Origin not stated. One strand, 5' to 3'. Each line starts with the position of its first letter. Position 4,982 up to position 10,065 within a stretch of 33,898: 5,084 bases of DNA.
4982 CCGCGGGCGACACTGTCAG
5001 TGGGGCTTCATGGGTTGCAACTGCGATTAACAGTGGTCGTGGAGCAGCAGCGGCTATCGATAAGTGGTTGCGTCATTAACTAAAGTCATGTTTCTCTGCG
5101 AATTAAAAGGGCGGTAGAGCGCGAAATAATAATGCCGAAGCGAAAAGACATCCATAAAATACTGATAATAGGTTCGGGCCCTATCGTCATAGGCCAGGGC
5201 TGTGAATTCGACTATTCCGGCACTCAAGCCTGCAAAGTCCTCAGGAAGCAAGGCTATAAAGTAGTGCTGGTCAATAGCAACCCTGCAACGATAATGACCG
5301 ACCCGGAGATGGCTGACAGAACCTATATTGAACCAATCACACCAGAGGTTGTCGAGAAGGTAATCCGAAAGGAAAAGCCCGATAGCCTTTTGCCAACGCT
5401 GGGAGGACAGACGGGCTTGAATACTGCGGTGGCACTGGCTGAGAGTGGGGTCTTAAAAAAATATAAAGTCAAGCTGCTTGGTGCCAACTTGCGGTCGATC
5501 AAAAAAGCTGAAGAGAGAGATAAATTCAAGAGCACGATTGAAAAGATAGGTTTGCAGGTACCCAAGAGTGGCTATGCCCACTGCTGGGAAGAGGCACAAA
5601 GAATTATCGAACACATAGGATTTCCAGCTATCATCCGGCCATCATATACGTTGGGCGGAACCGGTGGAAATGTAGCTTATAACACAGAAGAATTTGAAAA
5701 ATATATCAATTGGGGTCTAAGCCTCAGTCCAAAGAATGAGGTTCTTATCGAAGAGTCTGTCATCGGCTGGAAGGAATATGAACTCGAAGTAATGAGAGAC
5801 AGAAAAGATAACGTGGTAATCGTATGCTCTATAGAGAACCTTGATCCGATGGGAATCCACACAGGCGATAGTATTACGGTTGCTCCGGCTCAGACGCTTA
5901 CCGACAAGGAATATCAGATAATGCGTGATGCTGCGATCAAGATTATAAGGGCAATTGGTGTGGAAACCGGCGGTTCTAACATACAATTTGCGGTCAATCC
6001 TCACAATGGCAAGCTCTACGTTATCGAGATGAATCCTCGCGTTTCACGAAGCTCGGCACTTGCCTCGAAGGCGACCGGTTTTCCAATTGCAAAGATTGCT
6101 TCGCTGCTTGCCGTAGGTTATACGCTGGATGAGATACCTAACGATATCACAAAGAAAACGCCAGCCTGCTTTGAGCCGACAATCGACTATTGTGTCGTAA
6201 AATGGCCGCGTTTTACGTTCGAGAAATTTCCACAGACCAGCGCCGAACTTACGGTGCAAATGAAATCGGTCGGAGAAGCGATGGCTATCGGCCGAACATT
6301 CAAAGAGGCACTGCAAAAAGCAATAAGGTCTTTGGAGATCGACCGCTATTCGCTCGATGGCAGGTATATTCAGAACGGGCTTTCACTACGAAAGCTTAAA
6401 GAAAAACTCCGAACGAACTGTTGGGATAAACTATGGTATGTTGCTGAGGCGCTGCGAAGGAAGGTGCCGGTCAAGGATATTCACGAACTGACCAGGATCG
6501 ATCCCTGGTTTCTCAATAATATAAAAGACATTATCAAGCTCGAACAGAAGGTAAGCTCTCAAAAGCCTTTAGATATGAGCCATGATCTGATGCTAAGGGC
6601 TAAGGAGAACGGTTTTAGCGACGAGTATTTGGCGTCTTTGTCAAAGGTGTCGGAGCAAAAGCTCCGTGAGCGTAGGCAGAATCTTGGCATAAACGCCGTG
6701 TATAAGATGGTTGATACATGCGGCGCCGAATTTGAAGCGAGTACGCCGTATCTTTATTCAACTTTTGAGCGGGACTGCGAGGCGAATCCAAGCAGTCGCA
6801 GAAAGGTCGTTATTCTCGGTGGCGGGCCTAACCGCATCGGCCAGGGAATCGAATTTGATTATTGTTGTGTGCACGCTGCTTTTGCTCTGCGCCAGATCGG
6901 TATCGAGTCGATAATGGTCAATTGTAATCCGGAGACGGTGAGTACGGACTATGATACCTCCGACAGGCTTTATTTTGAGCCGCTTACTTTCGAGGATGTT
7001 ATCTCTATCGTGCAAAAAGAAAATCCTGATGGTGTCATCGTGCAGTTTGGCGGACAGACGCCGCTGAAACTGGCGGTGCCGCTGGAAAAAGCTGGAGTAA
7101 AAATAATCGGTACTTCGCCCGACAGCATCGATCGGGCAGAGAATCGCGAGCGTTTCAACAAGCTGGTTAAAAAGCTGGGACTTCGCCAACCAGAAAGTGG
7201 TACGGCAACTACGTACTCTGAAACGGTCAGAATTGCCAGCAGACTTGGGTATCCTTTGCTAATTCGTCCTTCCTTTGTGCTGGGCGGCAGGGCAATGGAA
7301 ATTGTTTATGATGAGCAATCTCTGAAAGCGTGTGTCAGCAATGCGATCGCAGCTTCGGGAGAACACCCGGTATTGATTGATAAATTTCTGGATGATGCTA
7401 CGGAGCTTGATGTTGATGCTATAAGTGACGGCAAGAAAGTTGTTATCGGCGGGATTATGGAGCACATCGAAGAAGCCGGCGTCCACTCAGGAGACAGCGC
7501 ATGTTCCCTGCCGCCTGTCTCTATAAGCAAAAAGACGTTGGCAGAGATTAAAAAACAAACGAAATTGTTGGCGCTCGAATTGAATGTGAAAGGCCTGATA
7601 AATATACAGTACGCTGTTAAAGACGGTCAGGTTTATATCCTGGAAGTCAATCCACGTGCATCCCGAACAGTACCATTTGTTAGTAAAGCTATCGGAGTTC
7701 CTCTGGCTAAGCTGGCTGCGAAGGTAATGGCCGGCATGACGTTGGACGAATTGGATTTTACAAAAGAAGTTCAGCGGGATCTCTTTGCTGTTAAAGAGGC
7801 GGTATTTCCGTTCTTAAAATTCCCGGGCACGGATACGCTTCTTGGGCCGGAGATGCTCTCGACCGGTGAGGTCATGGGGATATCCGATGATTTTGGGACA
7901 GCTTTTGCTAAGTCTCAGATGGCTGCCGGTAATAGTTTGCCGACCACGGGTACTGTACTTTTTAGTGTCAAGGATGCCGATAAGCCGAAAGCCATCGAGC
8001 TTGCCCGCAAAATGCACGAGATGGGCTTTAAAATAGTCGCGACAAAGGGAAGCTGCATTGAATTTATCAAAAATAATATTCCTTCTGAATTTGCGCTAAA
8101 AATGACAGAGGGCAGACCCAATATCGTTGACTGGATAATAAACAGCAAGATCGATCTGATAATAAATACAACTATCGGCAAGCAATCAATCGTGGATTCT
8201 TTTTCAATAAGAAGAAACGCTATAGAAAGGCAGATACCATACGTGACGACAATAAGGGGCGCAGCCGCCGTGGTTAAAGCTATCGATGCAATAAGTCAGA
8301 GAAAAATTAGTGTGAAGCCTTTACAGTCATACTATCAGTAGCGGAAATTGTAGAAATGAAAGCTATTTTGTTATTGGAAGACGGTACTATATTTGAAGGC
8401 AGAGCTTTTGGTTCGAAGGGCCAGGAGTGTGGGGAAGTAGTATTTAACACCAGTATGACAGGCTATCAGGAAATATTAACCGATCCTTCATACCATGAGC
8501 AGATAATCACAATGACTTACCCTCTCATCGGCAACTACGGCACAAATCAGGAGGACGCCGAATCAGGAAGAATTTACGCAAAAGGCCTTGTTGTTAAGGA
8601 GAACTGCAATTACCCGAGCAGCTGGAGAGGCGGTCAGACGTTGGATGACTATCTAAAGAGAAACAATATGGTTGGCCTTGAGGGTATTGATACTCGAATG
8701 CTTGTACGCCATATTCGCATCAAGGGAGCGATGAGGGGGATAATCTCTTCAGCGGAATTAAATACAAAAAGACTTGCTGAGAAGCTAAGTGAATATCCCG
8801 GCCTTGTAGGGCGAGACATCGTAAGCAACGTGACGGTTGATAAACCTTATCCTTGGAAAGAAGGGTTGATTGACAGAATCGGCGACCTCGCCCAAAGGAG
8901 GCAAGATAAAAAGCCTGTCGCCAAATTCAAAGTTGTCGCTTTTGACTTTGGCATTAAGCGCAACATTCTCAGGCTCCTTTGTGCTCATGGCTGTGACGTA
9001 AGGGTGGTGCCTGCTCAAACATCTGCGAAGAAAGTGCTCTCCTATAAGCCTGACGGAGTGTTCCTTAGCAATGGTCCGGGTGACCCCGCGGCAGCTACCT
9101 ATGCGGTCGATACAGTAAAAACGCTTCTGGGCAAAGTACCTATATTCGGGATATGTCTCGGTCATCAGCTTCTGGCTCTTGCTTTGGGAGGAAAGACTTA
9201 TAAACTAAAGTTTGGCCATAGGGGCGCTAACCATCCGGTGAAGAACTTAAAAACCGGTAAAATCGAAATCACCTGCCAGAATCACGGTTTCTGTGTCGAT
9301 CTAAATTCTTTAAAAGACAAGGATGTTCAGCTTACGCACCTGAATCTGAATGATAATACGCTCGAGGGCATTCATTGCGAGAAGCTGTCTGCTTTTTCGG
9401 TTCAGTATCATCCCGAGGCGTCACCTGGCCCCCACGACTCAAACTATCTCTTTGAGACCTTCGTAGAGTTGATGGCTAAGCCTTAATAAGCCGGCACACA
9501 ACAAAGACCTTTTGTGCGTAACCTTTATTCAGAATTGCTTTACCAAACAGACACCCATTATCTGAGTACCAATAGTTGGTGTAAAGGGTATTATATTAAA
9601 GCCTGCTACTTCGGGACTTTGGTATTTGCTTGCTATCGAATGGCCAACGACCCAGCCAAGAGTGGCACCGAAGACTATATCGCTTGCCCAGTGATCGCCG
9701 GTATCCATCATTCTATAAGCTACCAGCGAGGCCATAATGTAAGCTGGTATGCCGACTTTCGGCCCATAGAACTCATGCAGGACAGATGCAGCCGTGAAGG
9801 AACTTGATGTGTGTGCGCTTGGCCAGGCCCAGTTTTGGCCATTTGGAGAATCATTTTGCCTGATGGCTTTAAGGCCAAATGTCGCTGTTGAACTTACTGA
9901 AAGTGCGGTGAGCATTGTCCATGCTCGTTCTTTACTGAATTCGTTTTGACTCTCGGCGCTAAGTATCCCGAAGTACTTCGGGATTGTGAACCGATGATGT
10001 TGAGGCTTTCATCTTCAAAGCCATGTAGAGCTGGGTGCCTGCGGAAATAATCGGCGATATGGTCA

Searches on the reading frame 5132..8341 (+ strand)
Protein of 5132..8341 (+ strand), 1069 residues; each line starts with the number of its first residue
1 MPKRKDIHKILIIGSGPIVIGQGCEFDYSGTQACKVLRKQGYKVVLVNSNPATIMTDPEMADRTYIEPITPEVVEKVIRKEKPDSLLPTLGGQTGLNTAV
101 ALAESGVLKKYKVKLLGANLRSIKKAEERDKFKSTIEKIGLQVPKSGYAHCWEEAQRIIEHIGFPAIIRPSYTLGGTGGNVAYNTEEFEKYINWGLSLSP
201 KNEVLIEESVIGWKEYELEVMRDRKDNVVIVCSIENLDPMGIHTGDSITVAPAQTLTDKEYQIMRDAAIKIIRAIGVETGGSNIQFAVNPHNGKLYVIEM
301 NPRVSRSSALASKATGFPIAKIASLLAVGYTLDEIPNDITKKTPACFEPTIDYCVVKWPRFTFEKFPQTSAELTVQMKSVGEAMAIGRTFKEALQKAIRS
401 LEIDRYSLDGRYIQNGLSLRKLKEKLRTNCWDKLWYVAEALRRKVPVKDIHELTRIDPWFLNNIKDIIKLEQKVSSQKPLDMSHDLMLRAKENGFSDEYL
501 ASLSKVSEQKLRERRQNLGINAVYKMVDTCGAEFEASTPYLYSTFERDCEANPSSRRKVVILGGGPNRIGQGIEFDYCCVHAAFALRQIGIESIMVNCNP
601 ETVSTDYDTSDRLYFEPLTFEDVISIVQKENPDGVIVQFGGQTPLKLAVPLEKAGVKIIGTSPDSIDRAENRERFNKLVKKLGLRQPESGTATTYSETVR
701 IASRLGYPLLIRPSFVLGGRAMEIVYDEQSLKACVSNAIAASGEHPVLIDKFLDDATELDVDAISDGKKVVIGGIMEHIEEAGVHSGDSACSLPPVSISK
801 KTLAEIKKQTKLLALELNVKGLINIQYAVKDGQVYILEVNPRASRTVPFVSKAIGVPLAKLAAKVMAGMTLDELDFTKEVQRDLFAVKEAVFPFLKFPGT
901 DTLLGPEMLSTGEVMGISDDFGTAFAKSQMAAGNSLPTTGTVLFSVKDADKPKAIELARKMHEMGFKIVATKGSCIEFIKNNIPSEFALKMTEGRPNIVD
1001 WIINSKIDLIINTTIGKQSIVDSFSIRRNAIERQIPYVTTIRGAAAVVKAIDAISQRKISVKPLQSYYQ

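Call 4: search_protein_families(library=pfam, proteins=[window:5132-8341:+], max_evalue=0.01)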
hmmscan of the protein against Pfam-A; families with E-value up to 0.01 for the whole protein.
window:5132-8341:+ (1069 aa): 11 families
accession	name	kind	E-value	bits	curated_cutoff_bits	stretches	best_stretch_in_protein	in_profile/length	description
PF02786.22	CPSase_L_D2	-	7.1e-108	359.4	19.8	2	129-334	2-210/211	Carbamoyl-phosphate synthase L chain, ATP binding domain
PF25596.1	CPSase_L_D1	-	4.7e-102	336.6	27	2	556-667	2-117/118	Carbamoyl phosphate synthase preATP-grasp domain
PF02787.25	CPSase_L_D3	-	1.6e-26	92.5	26.6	1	424-503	1-79/80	Carbamoyl-phosphate synthetase large chain, oligomerisation domain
PF02142.27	MGS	-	2.7e-18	66.3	24.1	1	954-1039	2-94/94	MGS-like domain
PF07478.18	Dala_Dala_lig_C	-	3.4e-16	59.8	24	2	153-302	26-174/204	D-ala D-ala ligase C-terminus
PF02222.28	ATP-grasp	-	1.9e-15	57.4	27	2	678-843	2-163/179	ATP-grasp domain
PF02655.19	ATP-grasp_3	-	6.7e-11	43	23.2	2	676-843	8-157/160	ATP-grasp domain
PF15632.11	ATPgrasp_Ter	-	3.8e-10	40.1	29.1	1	808-872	51-112/131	ATP-grasp in the biosynthetic pathway with Ter operon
PF13535.11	ATP-grasp_4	-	7.4e-09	35.8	27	1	164-303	3-151/160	ATP-grasp domain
PF08443.16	RimK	-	2.2e-07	31.1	21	0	129-215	2-87/188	RimK-like ATP-grasp domain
PF06506.16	PrpR_N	-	0.0095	16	29.1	0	944-983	7-46/167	Propionate catabolism activator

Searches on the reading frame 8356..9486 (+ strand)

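Call 4: search_protein_families(library=pfam, proteins=[window:8356-9486:+], max_evalue=0.01)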
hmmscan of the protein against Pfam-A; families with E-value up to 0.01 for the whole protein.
window:8356-9486:+ (376 aa): 3 families
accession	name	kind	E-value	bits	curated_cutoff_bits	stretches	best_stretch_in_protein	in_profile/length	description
PF00988.28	CPSase_sm_chain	-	1.4e-55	187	27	1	5-130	1-126/126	Carbamoyl-phosphate synthase small chain, CPSase domain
PF00117.34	GATase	-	2.3e-52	177.9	22.8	1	195-371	2-189/190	Glutamine amidotransferase class-I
PF07722.19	Peptidase_C26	-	1.8e-08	34.9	20.5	1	259-354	104-219/219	Peptidase C26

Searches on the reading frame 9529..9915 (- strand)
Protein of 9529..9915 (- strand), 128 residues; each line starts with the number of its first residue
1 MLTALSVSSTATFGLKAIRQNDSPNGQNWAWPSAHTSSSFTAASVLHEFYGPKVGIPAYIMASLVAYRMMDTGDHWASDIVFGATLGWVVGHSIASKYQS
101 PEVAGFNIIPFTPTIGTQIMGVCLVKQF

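Call 4: search_protein_families(library=pfam, proteins=[window:9529-9915:-], max_evalue=0.01)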
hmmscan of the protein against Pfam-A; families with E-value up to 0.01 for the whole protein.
window:9529-9915:- (128 aa): 2 families
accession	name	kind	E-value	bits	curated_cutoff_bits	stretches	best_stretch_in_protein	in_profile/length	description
PF01569.27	PAP2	-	4.2e-11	43.1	27.2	1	25-94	45-121/130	PAP2 superfamily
PF14378.12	PAP2_3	-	2.4e-06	27.9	27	1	16-89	112-186/190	PAP2 superfamily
